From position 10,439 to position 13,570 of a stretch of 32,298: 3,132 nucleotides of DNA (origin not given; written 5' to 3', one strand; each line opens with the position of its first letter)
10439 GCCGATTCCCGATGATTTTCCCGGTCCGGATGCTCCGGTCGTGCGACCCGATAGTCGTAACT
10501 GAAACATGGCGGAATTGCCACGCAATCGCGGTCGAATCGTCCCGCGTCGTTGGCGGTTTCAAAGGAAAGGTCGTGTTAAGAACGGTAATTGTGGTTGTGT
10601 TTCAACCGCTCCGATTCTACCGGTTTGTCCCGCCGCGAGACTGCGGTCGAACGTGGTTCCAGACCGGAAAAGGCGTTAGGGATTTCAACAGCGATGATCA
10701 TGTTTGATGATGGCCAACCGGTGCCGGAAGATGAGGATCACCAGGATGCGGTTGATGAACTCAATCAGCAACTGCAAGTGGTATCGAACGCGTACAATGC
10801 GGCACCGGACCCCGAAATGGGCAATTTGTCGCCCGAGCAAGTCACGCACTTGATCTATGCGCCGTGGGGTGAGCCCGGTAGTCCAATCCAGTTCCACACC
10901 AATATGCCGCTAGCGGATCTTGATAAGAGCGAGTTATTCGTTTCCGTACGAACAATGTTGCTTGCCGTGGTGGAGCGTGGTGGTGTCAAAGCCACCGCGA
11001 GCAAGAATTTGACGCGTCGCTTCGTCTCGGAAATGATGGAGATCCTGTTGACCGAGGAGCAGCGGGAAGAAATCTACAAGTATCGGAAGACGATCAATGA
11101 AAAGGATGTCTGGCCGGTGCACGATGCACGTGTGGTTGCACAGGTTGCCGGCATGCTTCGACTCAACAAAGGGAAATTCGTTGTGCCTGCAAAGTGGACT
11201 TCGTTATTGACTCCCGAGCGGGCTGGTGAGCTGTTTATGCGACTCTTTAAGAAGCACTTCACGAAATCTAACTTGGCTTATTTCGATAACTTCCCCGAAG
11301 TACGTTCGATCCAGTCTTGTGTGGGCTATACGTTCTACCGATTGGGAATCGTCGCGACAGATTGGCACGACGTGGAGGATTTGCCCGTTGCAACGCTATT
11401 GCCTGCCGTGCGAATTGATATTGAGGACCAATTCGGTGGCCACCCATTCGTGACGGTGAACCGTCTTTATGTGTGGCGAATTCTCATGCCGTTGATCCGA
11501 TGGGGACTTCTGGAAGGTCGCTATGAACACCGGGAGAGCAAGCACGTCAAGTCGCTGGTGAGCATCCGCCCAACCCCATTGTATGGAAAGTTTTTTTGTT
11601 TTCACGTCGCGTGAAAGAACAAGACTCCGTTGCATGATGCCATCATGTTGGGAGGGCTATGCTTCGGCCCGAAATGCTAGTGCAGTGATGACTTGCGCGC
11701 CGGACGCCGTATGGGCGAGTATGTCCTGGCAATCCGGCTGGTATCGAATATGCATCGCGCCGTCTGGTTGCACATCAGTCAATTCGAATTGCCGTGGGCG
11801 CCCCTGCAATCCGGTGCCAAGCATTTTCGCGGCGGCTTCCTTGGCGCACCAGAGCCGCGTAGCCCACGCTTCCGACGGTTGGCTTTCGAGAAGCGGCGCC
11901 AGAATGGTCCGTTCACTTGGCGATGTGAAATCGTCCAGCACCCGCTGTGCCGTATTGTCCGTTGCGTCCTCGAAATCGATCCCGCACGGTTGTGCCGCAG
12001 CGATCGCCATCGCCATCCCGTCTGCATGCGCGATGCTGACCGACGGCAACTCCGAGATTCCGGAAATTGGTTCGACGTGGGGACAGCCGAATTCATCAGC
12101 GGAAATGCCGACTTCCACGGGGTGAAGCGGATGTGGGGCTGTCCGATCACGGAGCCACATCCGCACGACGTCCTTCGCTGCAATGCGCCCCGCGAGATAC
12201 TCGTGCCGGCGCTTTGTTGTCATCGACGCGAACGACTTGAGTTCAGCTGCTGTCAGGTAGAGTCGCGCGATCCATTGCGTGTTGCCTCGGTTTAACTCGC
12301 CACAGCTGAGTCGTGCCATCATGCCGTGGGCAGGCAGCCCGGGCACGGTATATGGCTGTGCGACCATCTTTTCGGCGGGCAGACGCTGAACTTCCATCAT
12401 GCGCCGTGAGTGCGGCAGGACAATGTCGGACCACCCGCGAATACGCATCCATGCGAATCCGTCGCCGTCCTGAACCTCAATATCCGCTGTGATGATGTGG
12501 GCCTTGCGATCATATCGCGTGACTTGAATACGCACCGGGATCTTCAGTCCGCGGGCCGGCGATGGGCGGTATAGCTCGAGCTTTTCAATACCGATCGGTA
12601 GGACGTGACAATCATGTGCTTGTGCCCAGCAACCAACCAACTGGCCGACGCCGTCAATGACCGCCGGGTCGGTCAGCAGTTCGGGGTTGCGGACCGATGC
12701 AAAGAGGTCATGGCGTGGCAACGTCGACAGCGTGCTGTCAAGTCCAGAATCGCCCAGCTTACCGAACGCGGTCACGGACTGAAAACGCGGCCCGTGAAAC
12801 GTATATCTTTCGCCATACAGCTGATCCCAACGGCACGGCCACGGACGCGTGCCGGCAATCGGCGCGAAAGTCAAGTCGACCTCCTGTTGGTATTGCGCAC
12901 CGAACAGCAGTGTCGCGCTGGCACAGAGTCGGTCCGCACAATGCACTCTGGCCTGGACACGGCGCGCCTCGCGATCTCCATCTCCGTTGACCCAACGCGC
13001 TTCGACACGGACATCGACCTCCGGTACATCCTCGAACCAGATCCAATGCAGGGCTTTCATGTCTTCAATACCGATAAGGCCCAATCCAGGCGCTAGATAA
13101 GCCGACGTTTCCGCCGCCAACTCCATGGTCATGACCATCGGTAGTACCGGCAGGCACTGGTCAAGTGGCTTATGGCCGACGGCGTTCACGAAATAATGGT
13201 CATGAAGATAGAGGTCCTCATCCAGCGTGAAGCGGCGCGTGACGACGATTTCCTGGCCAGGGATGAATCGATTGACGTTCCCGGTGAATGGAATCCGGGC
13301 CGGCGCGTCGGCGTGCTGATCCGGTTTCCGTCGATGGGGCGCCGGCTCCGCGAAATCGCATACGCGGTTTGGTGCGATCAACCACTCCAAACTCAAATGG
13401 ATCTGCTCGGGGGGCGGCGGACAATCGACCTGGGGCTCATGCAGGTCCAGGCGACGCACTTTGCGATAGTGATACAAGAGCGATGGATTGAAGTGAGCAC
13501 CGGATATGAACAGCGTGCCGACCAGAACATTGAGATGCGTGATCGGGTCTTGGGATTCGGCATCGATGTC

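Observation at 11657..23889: Stand-alone, translationally coupled two-gene iterative PKS mixing PUFA-synthase and enediyne-PKSE logic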

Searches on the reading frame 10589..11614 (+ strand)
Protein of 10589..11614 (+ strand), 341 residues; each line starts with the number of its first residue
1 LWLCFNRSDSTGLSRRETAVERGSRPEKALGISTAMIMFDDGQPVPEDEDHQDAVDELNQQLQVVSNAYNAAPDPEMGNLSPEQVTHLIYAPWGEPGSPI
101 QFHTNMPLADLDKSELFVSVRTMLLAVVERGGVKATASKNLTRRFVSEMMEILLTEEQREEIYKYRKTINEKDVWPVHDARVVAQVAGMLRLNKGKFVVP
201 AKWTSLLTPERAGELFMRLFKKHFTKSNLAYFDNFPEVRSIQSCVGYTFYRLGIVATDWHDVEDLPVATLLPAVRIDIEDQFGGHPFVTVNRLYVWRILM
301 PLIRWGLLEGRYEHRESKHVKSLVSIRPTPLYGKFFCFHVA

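Call 6: search_protein_families(library=pfam, proteins=[window:10589-11614:+], max_evalue=0.001)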
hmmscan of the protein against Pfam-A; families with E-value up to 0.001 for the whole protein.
window:10589-11614:+ (341 aa): 0 families

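Call 54: search_protein_families(library=pfam, proteins=[window:10589-11614:+], max_evalue=10)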
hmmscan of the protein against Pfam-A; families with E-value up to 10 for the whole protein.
window:10589-11614:+ (341 aa): 1 family
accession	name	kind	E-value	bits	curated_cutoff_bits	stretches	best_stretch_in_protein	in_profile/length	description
PF22016.2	DUF6933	-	0.0029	17.9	27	1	101-185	27-110/157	Domain of unknown function (DUF6933)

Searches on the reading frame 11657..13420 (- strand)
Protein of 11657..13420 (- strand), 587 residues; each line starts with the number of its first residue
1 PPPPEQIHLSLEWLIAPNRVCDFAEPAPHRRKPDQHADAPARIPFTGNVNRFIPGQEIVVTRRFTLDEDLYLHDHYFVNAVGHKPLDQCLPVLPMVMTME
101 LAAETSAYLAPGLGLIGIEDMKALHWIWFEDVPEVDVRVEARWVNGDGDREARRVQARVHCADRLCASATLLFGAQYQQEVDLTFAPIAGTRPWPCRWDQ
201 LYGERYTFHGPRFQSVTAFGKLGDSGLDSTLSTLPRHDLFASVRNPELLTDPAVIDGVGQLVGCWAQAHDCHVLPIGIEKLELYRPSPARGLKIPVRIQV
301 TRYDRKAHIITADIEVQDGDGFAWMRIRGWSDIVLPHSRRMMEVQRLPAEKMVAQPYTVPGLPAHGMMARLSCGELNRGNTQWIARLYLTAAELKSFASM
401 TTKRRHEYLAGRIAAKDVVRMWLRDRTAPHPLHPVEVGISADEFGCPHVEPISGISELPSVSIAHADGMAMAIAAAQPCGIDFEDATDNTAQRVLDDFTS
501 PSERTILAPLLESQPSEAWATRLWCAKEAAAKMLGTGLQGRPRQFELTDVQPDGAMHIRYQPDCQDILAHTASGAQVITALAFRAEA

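Call 48: search_solved_structures(query=window:11657-13420:-, max_evalue=1)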
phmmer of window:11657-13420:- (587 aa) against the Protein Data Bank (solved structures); distinct sequences matched with E-value up to 1: 5.
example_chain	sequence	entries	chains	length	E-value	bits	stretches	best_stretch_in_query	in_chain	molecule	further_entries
1f7l_A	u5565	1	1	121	0.0024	19.7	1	379-470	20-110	HOLO-(ACYL CARRIER PROTEIN) SYNTHASE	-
1f7t_A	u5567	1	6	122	0.0025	19.7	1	379-470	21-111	HOLO-(ACYL CARRIER PROTEIN) SYNTHASE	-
1fte_A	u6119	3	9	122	0.003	19.4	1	382-470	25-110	ACYL CARRIER PROTEIN SYNTHASE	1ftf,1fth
1f80_A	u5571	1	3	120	0.011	17.5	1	379-471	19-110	HOLO-(ACYL CARRIER PROTEIN) SYNTHASE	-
7r49_A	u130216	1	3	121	0.63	11.7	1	387-420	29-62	Holo-[acyl-carrier-protein] synthase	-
